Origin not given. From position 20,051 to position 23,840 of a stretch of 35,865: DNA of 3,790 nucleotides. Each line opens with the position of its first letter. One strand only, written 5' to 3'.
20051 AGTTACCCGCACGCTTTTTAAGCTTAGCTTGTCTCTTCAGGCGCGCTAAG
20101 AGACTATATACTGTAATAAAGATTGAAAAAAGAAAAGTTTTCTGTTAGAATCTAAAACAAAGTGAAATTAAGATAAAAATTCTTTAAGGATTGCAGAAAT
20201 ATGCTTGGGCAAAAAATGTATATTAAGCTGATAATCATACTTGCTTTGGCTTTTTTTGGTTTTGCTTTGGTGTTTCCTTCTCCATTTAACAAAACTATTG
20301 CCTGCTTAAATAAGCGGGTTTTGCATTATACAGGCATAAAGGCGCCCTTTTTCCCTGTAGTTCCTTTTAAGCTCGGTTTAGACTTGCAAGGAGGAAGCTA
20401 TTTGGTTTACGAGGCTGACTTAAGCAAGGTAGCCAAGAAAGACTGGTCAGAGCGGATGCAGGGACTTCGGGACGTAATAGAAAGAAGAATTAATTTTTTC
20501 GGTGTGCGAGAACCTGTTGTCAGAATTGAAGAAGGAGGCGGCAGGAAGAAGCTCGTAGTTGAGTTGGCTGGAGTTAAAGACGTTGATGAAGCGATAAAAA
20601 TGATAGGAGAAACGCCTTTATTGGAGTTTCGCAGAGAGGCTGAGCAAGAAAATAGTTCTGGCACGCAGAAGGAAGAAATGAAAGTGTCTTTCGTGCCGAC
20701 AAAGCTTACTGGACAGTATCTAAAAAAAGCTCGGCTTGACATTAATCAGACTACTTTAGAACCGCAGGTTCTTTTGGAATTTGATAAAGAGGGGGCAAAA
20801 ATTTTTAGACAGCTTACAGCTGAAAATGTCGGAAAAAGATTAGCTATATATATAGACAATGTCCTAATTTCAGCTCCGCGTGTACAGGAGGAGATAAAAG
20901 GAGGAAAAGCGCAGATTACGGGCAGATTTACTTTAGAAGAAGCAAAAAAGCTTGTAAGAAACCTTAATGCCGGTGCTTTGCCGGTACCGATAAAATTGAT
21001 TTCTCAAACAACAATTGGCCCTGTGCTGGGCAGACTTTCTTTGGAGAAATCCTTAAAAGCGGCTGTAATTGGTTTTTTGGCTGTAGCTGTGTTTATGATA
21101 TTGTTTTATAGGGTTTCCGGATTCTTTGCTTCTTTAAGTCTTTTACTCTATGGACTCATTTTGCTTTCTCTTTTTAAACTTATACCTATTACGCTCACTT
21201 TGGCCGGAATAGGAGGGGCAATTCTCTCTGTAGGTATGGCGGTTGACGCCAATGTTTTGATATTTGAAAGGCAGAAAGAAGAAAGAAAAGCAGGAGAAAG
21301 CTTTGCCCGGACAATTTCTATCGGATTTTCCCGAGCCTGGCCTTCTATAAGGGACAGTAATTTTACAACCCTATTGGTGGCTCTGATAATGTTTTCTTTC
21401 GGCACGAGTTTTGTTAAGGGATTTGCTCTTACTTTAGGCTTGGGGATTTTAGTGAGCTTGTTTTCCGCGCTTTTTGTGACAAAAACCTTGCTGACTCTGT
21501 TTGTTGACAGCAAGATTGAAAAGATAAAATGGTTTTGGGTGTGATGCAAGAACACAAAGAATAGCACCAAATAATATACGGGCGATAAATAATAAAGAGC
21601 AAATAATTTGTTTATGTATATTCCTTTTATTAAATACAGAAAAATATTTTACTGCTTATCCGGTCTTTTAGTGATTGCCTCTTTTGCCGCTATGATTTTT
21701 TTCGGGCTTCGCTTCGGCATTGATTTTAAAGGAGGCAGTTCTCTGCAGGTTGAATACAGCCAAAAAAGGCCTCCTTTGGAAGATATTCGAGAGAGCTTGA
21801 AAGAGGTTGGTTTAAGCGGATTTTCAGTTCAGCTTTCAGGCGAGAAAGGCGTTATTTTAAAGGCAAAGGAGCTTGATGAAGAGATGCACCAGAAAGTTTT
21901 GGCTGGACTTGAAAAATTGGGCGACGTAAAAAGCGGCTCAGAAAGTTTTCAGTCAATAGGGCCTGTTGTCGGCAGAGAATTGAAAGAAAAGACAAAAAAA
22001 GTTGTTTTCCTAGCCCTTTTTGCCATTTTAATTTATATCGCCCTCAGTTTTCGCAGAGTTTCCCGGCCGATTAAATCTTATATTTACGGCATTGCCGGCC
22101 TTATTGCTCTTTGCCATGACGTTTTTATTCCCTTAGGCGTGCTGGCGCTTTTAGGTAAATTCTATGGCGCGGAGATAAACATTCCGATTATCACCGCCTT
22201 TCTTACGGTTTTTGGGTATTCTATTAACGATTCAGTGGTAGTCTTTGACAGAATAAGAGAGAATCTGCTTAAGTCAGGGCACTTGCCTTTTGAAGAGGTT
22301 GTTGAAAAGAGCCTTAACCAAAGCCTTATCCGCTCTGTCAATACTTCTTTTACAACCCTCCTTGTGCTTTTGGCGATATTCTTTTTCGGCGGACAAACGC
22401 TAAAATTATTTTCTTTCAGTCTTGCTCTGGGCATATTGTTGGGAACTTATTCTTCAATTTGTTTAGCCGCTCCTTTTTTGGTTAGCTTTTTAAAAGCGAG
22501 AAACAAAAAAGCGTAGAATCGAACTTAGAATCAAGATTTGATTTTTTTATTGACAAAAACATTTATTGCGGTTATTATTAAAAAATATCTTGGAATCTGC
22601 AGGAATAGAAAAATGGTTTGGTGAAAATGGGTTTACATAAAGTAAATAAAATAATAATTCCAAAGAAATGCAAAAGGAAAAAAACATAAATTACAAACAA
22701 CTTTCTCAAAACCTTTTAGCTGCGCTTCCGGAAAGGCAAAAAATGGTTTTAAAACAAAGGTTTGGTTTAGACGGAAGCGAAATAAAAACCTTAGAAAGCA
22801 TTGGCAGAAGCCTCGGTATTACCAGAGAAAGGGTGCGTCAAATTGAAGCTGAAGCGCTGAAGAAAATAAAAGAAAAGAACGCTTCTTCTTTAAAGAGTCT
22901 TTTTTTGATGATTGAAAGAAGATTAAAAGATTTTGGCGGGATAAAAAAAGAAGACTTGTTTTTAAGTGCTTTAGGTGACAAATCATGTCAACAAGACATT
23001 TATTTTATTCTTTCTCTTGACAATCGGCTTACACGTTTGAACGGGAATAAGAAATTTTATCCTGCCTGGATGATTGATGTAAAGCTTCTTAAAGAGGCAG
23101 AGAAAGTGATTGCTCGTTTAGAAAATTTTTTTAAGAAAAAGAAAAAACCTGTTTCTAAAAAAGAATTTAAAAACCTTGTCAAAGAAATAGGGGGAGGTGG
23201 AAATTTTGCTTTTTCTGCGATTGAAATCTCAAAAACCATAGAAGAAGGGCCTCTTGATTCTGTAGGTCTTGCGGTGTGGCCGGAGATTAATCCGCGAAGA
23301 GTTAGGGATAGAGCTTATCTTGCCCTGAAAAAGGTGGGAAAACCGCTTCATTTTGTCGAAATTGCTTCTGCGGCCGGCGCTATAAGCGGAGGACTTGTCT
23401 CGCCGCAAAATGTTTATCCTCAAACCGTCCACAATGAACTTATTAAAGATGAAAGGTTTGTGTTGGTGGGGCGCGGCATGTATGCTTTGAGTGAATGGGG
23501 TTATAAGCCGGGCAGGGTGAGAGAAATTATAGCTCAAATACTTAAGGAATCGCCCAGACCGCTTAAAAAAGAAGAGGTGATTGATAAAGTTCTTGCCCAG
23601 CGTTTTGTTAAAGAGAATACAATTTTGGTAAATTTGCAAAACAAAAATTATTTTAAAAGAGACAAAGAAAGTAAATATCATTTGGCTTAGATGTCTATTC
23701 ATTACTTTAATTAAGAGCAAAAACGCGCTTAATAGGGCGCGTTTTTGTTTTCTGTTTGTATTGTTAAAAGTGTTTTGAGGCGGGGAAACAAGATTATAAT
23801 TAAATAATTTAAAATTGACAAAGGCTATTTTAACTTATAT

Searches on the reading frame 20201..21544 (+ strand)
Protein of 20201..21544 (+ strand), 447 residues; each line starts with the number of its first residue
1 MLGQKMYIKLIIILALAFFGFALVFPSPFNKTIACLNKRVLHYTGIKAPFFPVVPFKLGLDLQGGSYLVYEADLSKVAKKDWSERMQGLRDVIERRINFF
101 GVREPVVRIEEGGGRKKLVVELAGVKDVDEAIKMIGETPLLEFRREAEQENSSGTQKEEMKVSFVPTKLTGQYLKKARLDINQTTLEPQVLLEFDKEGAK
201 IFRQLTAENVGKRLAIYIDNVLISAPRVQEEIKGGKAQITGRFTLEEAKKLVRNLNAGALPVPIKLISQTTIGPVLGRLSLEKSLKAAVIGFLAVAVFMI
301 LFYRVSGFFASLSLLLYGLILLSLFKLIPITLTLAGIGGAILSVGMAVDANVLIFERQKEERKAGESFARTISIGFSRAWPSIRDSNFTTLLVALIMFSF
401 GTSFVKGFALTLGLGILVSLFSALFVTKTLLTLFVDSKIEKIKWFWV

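Call 9: search_protein_families(library=pfam, proteins=[window:20201-21544:+], max_evalue=0.00001)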
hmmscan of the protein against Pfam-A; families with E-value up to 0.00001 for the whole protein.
window:20201-21544:+ (447 aa): 4 families
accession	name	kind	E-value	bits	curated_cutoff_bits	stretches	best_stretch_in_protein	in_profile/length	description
PF22599.2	SecDF_P1_head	-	6.4e-31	107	27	1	167-262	19-114/114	SecDF, P1 head subdomain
PF21760.3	SecD_1st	-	3.4e-15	55.7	27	1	87-146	2-58/60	Protein translocase subunit SecDF, P1 domain, N-terminal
PF02355.23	SecD_SecF_C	-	6.4e-15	55.5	20.5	1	264-434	13-186/189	Protein export membrane protein SecD/SecF, C-terminal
PF03176.21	MMPL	-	2.6e-07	30.4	20.5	1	295-434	168-302/333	MMPL family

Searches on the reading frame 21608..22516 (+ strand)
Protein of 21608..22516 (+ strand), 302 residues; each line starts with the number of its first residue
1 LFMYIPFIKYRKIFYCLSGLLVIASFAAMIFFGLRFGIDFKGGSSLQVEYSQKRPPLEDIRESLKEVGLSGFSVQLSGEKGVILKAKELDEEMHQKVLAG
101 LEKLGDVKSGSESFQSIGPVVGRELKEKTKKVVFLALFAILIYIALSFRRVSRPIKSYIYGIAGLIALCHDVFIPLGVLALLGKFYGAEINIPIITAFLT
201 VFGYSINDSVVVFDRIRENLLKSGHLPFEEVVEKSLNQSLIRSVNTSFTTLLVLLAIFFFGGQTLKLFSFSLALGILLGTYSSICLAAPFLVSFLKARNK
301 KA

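Call 9: search_protein_families(library=pfam, proteins=[window:21608-22516:+], max_evalue=0.00001)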
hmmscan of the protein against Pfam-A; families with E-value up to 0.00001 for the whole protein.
window:21608-22516:+ (302 aa): 2 families
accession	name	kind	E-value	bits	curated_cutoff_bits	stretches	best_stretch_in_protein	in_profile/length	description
PF02355.23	SecD_SecF_C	-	8e-52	175.8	20.5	1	108-294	12-186/189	Protein export membrane protein SecD/SecF, C-terminal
PF07549.19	Sec_GG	-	8.3e-09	35.1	20.3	1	28-52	2-26/28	SecD/SecF GG Motif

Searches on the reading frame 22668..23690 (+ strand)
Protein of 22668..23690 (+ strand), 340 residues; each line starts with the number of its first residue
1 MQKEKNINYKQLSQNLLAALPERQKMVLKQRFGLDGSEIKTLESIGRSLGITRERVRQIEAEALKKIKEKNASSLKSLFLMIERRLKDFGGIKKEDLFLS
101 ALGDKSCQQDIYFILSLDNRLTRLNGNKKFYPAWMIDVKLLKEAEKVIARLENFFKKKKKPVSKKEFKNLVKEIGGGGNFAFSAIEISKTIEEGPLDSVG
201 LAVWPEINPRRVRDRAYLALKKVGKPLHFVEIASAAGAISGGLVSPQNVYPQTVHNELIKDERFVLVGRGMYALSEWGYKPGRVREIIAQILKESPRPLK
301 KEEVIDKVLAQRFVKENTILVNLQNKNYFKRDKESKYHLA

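Call 10: search_protein_families(library=pfam, proteins=[window:22668-23690:+], max_evalue=0.00001)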
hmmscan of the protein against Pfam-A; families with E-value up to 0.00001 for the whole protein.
window:22668-23690:+ (340 aa): 2 families
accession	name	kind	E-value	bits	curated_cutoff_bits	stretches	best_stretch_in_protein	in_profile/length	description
PF04545.22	Sigma70_r4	-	4.1e-16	58.7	24.1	1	16-69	1-50/50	Sigma-70, region 4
PF05066.19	HARE-HTH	-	3e-06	28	25.9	0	214-277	5-71/71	HB1, ASXL, restriction endonuclease HTH domain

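Call 74: search_protein_families(library=ncbifam, proteins=[window:22668-23690:+], max_evalue=0.1)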
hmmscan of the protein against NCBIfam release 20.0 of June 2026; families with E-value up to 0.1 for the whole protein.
window:22668-23690:+ (340 aa): 36 families (the best 25 are shown)
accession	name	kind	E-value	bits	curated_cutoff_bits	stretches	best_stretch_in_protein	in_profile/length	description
NF004208.0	PRK05658.1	equivalog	1.6e-18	67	555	1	8-77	557-627/631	RNA polymerase sigma factor RpoD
TIGR02394.1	rpoS_proteo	equivalog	9.1e-18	64.8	378.7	1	5-70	208-273/285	RNA polymerase sigma factor RpoS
NF041931.2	MzaA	equivalog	2.5e-17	63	800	1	8-77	642-711/726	MZA anti-phage system associated sigma-70 family RNA polymerase sigma factor MzaA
NF004207.0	PRK05657.1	equivalog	3.8e-17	62.6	394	1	7-70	253-316/329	RNA polymerase sigma factor RpoS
NF006666.0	PRK09210.1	equivalog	5.1e-16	58.9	572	1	10-73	300-362/370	RNA polymerase sigma factor RpoD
TIGR02393.1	RpoD_Cterm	equivalog_domain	1.7e-15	57.3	354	1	5-75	163-233/238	RNA polymerase sigma factor RpoD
NF005643.0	PRK07406.1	equivalog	8e-15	54.8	500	1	14-74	330-390/397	RNA polymerase sigma factor RpoD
TIGR02997.1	Sig70-cyanoRpoD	subfamily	1.4e-14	54.1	384.5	1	6-68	237-298/298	RNA polymerase sigma factor, RpoD/SigA family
NF005920.0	PRK07921.1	subfamily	1.3e-13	50.7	464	1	14-72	261-319/328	RNA polymerase sigma factor SigB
NF005642.0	PRK07405.1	subfamily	2.1e-12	46.9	524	1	14-72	252-310/318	RNA polymerase sigma factor SigD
NF004561.0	PRK05901.1-3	equivalog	2.2e-12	46.9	582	1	11-71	468-527/537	RNA polymerase sigma factor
NF004562.0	PRK05901.1-4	equivalog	2.4e-12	46.2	779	1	13-82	486-556/571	RNA polymerase sigma factor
NF005785.0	PRK07598.1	equivalog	4.3e-12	45.6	554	1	13-69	344-400/415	RNA polymerase sigma factor SigC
NF004566.0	PRK05901.2-4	equivalog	4.5e-11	42.6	531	1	4-76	366-440/448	RNA polymerase sigma factor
NF004560.0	PRK05901.1-1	equivalog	4.6e-11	42.5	711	1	14-71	449-506/516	RNA polymerase sigma factor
TIGR04567.1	RNAP_delt_lowGC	equivalog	4.3e-06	26.8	42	1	214-277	7-70/83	DNA-directed RNA polymerase subunit delta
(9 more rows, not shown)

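Call 94: search_protein_families(library=phrogs, proteins=[window:22668-23690:+], max_evalue=0.01)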
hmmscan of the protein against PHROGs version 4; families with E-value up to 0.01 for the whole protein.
window:22668-23690:+ (340 aa): 3 families
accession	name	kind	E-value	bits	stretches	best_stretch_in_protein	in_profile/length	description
phrog_351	-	transcription regulation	9.8e-15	55.2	1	15-80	671-736/928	RNA polymerase sigma factor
phrog_36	-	transcription regulation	0.00026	21.6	1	14-70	134-186/220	transcriptional regulator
phrog_12313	-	unknown function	0.005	18.3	0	283-317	126-160/187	-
